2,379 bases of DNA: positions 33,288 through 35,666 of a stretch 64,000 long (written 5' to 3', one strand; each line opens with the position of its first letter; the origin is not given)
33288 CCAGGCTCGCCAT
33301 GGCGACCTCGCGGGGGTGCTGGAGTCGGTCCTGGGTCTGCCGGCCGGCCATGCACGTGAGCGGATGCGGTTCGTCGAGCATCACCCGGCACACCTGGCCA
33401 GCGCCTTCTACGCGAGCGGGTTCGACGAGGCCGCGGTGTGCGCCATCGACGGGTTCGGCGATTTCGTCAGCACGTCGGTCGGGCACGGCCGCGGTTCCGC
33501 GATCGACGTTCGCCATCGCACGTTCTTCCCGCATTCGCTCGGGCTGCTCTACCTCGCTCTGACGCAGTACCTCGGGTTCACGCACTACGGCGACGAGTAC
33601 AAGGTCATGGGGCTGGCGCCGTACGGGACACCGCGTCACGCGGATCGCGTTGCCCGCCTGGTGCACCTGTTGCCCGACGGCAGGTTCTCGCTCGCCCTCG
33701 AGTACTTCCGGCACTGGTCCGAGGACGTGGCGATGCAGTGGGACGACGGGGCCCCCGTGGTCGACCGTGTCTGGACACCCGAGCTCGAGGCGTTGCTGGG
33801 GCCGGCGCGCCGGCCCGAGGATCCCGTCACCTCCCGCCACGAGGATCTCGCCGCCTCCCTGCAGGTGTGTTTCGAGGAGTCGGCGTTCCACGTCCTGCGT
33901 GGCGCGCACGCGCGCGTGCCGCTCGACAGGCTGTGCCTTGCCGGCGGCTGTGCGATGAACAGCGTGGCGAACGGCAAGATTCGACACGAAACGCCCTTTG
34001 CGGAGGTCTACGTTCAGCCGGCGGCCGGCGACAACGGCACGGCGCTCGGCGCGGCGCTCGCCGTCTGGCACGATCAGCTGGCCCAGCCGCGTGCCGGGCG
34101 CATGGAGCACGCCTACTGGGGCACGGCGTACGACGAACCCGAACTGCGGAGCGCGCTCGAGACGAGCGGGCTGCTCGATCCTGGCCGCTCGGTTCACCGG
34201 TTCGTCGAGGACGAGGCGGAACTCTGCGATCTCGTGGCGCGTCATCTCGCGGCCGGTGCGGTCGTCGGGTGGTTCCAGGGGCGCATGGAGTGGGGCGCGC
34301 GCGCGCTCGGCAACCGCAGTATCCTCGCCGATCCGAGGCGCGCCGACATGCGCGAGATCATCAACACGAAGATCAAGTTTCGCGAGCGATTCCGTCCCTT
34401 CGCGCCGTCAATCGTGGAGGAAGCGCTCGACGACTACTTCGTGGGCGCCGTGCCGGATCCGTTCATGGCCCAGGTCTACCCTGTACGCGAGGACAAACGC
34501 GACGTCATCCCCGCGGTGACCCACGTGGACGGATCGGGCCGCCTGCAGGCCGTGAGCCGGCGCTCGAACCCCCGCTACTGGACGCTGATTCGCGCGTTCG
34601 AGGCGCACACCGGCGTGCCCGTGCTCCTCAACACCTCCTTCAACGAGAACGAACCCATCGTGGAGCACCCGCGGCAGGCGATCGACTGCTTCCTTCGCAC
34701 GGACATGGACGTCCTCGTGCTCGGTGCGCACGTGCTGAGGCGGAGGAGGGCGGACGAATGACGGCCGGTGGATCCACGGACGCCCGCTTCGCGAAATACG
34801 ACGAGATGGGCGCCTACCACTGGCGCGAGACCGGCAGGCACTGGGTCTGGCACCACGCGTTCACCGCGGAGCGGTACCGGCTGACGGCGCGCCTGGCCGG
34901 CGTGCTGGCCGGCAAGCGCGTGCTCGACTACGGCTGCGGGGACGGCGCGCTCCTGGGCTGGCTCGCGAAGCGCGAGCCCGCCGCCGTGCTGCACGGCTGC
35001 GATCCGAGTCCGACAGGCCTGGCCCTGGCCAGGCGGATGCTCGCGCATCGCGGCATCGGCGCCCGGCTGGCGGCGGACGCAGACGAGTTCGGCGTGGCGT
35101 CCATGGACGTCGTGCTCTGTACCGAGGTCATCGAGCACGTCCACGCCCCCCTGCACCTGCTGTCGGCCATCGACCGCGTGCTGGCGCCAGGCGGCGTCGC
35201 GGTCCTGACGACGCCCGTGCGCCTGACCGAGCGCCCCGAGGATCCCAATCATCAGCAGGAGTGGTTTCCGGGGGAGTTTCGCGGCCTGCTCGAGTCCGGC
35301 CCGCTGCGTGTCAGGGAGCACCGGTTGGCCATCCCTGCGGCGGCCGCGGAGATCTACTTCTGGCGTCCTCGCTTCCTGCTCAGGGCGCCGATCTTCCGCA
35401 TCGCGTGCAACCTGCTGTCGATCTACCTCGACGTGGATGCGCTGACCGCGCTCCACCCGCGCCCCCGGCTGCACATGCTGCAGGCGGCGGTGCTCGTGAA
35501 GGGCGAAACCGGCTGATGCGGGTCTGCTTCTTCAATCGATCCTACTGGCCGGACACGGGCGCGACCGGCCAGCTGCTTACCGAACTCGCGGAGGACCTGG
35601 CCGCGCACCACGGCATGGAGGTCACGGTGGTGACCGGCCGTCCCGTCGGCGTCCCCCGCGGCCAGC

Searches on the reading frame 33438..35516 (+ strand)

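Call 57: search_protein_families(library=pfam, proteins=[window:33438-35516:+], max_evalue=0.001)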
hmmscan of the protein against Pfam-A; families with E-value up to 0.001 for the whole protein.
window:33438-35516:+ (692 aa): 8 families
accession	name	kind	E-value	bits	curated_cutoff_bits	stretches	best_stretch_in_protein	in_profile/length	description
PF13489.12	Methyltransf_23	-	4e-17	62.9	27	1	481-597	11-123/164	Methyltransferase domain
PF08241.18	Methyltransf_11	-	5.9e-16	59.3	21.2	1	496-589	1-94/95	Methyltransferase domain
PF08242.18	Methyltransf_12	-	9e-15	55.6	30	1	496-587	1-97/98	Methyltransferase domain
PF13649.12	Methyltransf_25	-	1.1e-13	52.2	27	1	495-586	1-97/97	Methyltransferase domain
PF13847.12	Methyltransf_31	-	4.4e-13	49.6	27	1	492-602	4-121/145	Methyltransferase domain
PF07021.18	MetW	-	2e-06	28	21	1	489-581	11-101/193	Methionine biosynthesis protein MetW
PF08003.17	Methyltransf_9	-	2.5e-05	23.9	23.8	1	489-594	113-221/315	Protein of unknown function (DUF1698)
PF05175.20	MTS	-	6e-05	23.2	23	1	491-561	31-104/170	Methyltransferase small domain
